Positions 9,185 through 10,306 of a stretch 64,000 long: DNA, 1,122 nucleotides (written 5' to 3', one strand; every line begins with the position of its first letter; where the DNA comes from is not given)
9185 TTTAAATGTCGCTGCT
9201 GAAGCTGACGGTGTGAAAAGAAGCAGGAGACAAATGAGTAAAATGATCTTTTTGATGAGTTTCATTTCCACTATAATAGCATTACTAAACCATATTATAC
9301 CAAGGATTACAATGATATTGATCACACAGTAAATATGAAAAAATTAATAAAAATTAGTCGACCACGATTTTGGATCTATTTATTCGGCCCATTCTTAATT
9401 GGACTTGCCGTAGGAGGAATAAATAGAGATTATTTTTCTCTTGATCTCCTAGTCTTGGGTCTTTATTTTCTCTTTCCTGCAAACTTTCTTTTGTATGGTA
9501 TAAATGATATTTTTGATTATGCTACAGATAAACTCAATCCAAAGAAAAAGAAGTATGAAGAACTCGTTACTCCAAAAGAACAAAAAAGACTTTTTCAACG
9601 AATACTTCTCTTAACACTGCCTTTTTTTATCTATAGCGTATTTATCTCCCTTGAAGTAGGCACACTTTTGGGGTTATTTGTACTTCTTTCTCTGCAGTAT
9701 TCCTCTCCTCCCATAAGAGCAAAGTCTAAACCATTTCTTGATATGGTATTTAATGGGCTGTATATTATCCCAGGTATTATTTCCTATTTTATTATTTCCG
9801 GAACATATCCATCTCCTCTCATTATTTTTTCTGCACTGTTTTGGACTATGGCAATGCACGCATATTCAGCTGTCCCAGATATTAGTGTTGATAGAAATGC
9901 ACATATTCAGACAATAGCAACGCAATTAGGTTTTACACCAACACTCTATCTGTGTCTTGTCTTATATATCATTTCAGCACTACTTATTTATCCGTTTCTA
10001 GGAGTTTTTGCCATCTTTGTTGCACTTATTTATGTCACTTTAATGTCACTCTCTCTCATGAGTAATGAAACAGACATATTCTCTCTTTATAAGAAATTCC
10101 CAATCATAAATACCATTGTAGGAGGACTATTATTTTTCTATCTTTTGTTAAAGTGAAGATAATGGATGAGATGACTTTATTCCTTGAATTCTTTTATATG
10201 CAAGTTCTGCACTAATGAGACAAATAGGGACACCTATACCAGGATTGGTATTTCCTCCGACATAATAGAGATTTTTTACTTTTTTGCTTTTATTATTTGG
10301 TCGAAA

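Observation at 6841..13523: Compact carotenoid-type isoprenoid cluster (GT2, idi, UbiA prenyltransferase, crtI, GGPP synthase, phytoene synthase) in an otherwise minimal, CPR-like genome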

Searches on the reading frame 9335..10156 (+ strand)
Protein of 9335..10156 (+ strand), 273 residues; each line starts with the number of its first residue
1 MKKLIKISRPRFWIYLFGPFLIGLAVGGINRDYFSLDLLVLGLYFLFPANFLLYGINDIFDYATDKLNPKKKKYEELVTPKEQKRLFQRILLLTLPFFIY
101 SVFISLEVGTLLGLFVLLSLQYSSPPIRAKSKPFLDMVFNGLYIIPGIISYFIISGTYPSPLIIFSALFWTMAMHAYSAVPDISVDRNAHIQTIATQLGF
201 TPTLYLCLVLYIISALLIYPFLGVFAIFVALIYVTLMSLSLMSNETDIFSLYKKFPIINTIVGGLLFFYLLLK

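Call 3: search_protein_families(library=pfam, proteins=[window:9335-10156:+], max_evalue=0.01)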
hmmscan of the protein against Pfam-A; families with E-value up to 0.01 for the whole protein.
window:9335-10156:+ (273 aa): 1 family
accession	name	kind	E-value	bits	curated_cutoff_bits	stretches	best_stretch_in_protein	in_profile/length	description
PF01040.23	UbiA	-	3.9e-21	75.9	34.2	1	19-239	4-223/250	UbiA prenyltransferase family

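Call 4: search_protein_families(library=ncbifam, proteins=[window:9335-10156:+], max_evalue=0.01)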
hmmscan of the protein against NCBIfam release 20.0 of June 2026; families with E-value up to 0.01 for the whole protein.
window:9335-10156:+ (273 aa): 12 families
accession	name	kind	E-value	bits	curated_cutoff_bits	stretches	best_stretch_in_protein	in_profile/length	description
NF009516.0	PRK12875.1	equivalog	1.3e-77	260.7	205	1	4-271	20-286/292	prenyltransferase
NF010119.0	PRK13595.1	equivalog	2.3e-39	135.6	248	1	1-269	12-284/292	prenyltransferase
NF009608.0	PRK13105.1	equivalog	1.4e-38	132.7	217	1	1-265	9-280/291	prenyltransferase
TIGR01475.1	ubiA_other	subfamily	3.1e-11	43.3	180.8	1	31-242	30-243/282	UbiA-like polyprenyltransferase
NF009525.0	PRK12887.1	equivalog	1.8e-08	34.1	226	1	16-232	33-256/310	homogentisate phytyltransferase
NF009523.0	PRK12884.1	equivalog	6.1e-08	32.2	269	1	1-241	4-236/279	prenyltransferase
NF005742.0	PRK07566.1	equivalog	2.4e-07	30.2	313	1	4-237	31-270/315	chlorophyll synthase ChlG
NF009515.0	PRK12874.1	equivalog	1.5e-06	27.8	392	1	30-263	40-277/291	4-hydroxybenzoate polyprenyltransferase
NF041585.1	MqnP_Cj_Hp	exception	1.7e-06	27.7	375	1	30-268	33-274/281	menaquinone biosynthesis prenyltransferase MqnP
NF009609.0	PRK13106.1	equivalog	2.8e-06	27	349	1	37-244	52-262/301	prenyltransferase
NF009526.0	PRK12888.1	equivalog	0.00017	21.1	364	1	55-271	70-291/301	4-hydroxybenzoate octaprenyltransferase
TIGR01474.1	ubiA_proteo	equivalog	0.004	16.7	275.45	1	3-269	6-276/282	4-hydroxybenzoate octaprenyltransferase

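Call 20: find_homologous_proteins(query=window:9335-10156:+, max_evalue=1e-10)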
Query window:9335-10156:+ (273 aa): 1272 proteins with E <= 1e-10 among 7127 candidates; the best 120 are listed.
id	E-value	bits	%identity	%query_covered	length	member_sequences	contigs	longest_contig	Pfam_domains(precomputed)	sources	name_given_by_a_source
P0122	9.4e-169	578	100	100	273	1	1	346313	PF01040.24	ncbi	-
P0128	2.3e-148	511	87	96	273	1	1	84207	PF01040.24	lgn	-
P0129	1.9e-121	423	69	100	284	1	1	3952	PF01040.24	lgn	-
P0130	5.9e-89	316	55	99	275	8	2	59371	PF01040.24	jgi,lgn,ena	-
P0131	4.7e-87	310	56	94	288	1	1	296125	PF01040.24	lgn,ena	-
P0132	3.7e-84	301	54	100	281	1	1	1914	PF01040.24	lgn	-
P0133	1.8e-83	298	54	99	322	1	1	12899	PF01040.24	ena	-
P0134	2.5e-83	298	51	98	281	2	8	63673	PF01040.24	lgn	-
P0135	5.1e-83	297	53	100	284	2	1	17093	PF01040.24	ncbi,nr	ncbi:MAG TPA: prenyltransferase [Pyrinomonadaceae bacterium]|nr:prenyltransferase [Pyrinomonadaceae 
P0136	1.0e-82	296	54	99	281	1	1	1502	PF01040.24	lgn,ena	-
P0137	1.7e-81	292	50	99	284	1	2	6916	PF01040.24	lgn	-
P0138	2.2e-81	291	51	98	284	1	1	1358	PF01040.24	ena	-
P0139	3.2e-81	291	50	99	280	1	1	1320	PF01040.24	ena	-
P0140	3.2e-81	291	51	99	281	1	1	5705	PF01040.24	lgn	-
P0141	7.5e-81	290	51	99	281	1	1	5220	PF01040.24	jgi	jgi:4-hydroxybenzoate polyprenyltransferase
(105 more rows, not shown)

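Call 25: find_encoding_contigs(protein=P0128, flank=10000, max_places=2)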
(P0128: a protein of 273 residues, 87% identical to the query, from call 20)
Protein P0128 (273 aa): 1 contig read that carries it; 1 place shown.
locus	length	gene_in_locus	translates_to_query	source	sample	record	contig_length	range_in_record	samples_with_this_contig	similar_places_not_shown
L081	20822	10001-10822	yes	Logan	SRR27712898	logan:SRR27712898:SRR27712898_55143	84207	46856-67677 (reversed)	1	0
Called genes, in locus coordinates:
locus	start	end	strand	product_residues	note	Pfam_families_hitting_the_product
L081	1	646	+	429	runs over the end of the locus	PF00344:SecY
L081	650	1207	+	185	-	PF00406:ADK, PF02223:Thymidylate_kin (faint), PF13207:AAA_17, PF13238:AAA_18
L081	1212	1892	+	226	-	PF02224:Cytidylate_kin, PF13189:Cytidylate_kin2 (weak)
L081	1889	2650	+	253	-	PF00557:Peptidase_M24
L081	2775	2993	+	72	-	PF01176:eIF-1a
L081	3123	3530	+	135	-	PF00416:Ribosomal_S13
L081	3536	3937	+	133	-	PF00411:Ribosomal_S11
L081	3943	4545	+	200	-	PF00163:Ribosomal_S4, PF01479:S4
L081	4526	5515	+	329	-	PF01193:RNA_pol_L, PF01000:RNA_pol_A_bac, PF03118:RNA_pol_A_CTD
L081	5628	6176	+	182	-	PF01196:Ribosomal_L17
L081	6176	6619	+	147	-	PF00572:Ribosomal_L13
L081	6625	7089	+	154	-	PF00380:Ribosomal_S9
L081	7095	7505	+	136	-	-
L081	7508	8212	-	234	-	PF00535:Glycos_transf_2, PF10111:Glyco_tranf_2_2, PF13641:Glyco_tranf_2_3 (weak), PF13632:Glyco_trans_2_3 (weak)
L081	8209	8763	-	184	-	PF00293:NUDIX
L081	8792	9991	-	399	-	PF26514:DUF8173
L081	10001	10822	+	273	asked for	PF01040:UbiA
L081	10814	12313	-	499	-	PF01266:DAO (weak), PF01593:Amino_oxidase, PF03486:HI0933_like (faint), PF07992:Pyr_redox_2 (weak), PF13450:NAD_binding_8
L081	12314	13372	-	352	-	PF00348:polyprenyl_synt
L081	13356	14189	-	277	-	PF00494:SQS_PSY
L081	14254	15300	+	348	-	PF00144:Beta-lactamase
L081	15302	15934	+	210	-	PF07866:DUF1653, PF00293:NUDIX, PF14815:NUDIX_4 (weak)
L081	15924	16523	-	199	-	-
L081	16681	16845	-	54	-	-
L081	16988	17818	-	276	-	-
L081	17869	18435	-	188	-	-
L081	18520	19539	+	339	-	-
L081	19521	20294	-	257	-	PF13354:Beta-lactamase2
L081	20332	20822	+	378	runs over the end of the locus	PF01018:GTP1_OBG, PF01926:MMR_HSR1, PF02421:FeoB_N, PF04670:Gtr1_RagA (weak)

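Call 26: find_encoding_contigs(protein=P0130, flank=10000, max_places=2)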
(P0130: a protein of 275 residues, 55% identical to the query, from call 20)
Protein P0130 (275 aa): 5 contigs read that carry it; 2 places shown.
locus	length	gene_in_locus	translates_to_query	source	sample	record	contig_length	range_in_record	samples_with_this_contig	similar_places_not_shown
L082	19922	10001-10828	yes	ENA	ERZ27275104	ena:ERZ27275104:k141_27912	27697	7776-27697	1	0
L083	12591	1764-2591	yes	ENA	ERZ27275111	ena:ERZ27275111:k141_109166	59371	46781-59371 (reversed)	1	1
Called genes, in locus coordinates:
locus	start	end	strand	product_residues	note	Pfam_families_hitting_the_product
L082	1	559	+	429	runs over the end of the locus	PF00344:SecY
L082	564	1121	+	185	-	PF00406:ADK, PF02223:Thymidylate_kin (faint), PF13207:AAA_17, PF13238:AAA_18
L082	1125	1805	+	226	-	PF02224:Cytidylate_kin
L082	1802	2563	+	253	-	PF00557:Peptidase_M24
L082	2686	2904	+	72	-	PF01176:eIF-1a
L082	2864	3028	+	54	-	PF00444:Ribosomal_L36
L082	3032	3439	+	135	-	PF00416:Ribosomal_S13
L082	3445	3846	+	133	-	PF00411:Ribosomal_S11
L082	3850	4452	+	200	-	PF00163:Ribosomal_S4, PF01479:S4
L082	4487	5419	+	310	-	PF01193:RNA_pol_L, PF01000:RNA_pol_A_bac, PF03118:RNA_pol_A_CTD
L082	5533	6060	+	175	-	PF01196:Ribosomal_L17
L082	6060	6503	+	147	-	PF00572:Ribosomal_L13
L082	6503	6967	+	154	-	PF00380:Ribosomal_S9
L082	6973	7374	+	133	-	-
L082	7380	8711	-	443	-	PF00875:DNA_photolyase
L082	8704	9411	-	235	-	PF00535:Glycos_transf_2, PF10111:Glyco_tranf_2_2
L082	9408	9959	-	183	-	PF00293:NUDIX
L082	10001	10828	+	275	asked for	PF01040:UbiA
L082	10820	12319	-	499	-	PF01266:DAO (faint), PF01593:Amino_oxidase, PF03486:HI0933_like (faint), PF07992:Pyr_redox_2 (faint), PF13450:NAD_binding_8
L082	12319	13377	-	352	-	PF00348:polyprenyl_synt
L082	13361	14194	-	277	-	PF00494:SQS_PSY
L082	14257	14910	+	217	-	PF07866:DUF1653, PF00293:NUDIX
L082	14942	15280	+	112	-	PF04020:Phage_holin_4_2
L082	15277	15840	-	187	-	-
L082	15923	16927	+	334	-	-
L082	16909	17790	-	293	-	PF13354:Beta-lactamase2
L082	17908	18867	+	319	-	PF01018:GTP1_OBG, PF01926:MMR_HSR1, PF02421:FeoB_N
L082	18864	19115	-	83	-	-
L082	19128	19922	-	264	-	?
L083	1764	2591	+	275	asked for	PF01040:UbiA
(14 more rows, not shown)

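Call 27: find_encoding_contigs(protein=P0131, flank=10000, max_places=2)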
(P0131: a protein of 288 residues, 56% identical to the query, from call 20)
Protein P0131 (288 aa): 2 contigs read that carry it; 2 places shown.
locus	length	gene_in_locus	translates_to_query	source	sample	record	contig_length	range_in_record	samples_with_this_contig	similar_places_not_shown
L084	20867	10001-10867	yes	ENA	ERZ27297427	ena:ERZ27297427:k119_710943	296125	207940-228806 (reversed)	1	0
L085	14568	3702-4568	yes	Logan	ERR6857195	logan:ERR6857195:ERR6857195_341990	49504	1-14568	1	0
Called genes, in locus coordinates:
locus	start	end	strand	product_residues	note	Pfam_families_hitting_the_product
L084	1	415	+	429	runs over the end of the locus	PF00344:SecY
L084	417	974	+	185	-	PF00406:ADK, PF02223:Thymidylate_kin (faint), PF13207:AAA_17, PF13238:AAA_18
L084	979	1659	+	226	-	PF02224:Cytidylate_kin, PF13189:Cytidylate_kin2 (faint)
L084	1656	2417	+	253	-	PF00557:Peptidase_M24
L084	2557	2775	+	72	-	PF01176:eIF-1a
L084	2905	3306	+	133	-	PF00416:Ribosomal_S13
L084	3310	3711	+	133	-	PF00411:Ribosomal_S11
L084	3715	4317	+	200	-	PF00163:Ribosomal_S4, PF01479:S4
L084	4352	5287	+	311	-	PF01193:RNA_pol_L, PF01000:RNA_pol_A_bac, PF03118:RNA_pol_A_CTD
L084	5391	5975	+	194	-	PF01196:Ribosomal_L17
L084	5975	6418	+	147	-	PF00572:Ribosomal_L13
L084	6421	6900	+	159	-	PF00380:Ribosomal_S9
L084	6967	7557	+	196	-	PF00702:Hydrolase, PF13419:HAD_2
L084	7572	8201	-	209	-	PF00753:Lactamase_B, PF13483:Lactamase_B_3, PF12706:Lactamase_B_2 (weak)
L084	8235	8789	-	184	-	PF00293:NUDIX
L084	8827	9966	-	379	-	PF26514:DUF8173 (weak)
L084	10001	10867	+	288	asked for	PF01040:UbiA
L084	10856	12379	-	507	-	PF00890:FAD_binding_2 (faint), PF01266:DAO (weak), PF03486:HI0933_like (faint), PF07992:Pyr_redox_2 (faint), PF13450:NAD_binding_8, PF01593:Amino_oxidase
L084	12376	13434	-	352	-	PF00348:polyprenyl_synt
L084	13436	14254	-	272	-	PF00494:SQS_PSY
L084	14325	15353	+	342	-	PF00144:Beta-lactamase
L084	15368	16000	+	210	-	PF07866:DUF1653, PF00293:NUDIX, PF14815:NUDIX_4 (weak)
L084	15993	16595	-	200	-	-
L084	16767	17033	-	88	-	-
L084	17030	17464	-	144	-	PF03479:PCC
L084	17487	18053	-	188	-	-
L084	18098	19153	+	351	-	-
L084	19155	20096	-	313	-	PF13354:Beta-lactamase2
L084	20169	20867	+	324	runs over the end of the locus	PF01018:GTP1_OBG, PF01926:MMR_HSR1, PF02421:FeoB_N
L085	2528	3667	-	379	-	PF26514:DUF8173 (weak)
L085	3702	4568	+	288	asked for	PF01040:UbiA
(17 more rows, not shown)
